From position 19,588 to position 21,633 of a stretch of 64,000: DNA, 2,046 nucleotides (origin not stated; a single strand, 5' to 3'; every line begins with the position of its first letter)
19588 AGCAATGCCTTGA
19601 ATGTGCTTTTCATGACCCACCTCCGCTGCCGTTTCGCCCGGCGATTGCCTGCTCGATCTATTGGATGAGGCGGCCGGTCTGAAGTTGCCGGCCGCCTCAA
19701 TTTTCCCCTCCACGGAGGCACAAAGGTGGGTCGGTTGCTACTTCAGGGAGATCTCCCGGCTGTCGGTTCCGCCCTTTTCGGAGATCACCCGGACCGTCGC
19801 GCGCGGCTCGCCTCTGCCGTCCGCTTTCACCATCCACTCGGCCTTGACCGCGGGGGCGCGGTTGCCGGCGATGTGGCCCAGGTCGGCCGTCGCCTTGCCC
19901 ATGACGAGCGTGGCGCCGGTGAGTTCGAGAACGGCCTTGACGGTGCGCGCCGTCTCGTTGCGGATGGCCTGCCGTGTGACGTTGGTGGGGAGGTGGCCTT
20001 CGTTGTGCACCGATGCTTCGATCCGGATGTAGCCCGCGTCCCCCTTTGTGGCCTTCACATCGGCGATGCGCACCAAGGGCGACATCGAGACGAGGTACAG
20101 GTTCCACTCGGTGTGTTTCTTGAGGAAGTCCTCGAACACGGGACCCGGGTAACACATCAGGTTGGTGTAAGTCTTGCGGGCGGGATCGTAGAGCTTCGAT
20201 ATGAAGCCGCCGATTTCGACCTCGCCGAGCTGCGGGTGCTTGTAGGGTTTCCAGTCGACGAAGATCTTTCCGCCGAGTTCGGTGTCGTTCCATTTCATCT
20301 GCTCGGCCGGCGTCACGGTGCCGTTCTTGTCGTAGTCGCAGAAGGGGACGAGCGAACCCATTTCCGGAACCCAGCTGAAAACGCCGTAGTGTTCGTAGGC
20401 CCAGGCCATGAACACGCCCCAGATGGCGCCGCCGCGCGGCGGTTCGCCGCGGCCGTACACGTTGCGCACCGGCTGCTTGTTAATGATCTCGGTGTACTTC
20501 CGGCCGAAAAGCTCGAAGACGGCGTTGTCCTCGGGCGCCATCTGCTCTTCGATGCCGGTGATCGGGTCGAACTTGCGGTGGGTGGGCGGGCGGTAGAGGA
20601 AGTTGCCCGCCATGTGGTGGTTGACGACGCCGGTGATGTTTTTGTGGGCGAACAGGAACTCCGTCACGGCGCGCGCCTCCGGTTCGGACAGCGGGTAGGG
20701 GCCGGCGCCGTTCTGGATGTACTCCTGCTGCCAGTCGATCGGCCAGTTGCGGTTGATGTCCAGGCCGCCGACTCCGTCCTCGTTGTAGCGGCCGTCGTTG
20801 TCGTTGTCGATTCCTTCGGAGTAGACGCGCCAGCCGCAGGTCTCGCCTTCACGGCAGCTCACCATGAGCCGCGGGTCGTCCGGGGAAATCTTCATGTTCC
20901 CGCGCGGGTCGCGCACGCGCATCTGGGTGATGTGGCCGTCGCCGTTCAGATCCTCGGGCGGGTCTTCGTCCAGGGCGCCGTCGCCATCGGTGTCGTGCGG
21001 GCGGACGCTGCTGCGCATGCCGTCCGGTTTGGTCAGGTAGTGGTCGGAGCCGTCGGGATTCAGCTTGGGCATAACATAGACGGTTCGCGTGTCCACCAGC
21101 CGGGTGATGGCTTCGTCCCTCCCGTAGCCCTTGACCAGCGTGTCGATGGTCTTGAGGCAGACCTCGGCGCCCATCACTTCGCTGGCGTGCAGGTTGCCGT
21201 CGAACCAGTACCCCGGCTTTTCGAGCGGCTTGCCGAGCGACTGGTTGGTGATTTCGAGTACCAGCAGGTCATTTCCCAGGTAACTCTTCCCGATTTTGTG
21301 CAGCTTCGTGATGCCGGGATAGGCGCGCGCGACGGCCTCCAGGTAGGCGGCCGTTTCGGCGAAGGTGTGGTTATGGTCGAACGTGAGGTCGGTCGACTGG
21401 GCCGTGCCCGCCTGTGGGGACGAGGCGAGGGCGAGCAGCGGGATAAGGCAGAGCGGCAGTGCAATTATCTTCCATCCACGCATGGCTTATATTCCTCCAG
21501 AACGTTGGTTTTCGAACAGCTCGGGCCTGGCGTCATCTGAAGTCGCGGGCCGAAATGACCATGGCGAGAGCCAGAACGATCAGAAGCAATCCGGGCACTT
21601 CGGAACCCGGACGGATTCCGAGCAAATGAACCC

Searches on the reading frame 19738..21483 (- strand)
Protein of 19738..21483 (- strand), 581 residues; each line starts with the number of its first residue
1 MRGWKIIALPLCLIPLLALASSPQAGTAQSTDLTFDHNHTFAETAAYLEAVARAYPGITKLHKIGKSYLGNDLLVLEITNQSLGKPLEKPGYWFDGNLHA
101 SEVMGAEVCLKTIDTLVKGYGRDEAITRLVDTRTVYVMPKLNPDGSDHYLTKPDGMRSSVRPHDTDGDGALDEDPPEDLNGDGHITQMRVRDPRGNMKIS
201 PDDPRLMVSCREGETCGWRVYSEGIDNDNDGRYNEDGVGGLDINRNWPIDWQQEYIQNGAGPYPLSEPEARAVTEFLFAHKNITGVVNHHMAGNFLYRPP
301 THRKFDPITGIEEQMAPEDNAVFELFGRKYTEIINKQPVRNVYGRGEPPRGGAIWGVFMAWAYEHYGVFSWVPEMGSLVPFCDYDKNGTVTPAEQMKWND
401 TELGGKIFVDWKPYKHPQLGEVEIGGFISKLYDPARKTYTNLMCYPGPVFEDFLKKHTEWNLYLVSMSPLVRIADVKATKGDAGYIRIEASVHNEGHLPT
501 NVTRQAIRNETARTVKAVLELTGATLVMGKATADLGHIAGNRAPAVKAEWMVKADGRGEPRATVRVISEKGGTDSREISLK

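Call 12: find_encoding_contigs(protein=window:19738-21483:-, flank=10000, max_places=6)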
Protein window:19738-21483:- (581 aa): 3 contigs read that carry it; 2 places shown.
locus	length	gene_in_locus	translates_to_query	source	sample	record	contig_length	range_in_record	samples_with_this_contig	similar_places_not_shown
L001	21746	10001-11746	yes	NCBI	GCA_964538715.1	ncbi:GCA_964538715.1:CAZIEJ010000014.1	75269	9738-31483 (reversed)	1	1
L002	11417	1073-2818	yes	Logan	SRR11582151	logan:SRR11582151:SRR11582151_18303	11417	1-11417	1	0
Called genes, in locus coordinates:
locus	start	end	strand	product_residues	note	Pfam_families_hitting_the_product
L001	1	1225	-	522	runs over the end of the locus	PF00069:Pkinase, PF07714:PK_Tyr_Ser-Thr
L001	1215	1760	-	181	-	PF07638:Sigma70_ECF, PF08281:Sigma70_r4_2, PF04545:Sigma70_r4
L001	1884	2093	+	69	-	PF07311:Dodecin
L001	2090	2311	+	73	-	-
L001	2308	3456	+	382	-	PF01145:Band_7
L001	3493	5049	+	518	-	-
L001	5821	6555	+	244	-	-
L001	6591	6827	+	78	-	-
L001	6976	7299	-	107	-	-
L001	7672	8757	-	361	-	PF00291:PALP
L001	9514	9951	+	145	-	-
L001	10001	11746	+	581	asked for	PF00246:Peptidase_M14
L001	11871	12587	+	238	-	-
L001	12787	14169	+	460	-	-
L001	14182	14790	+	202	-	-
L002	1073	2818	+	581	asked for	PF00246:Peptidase_M14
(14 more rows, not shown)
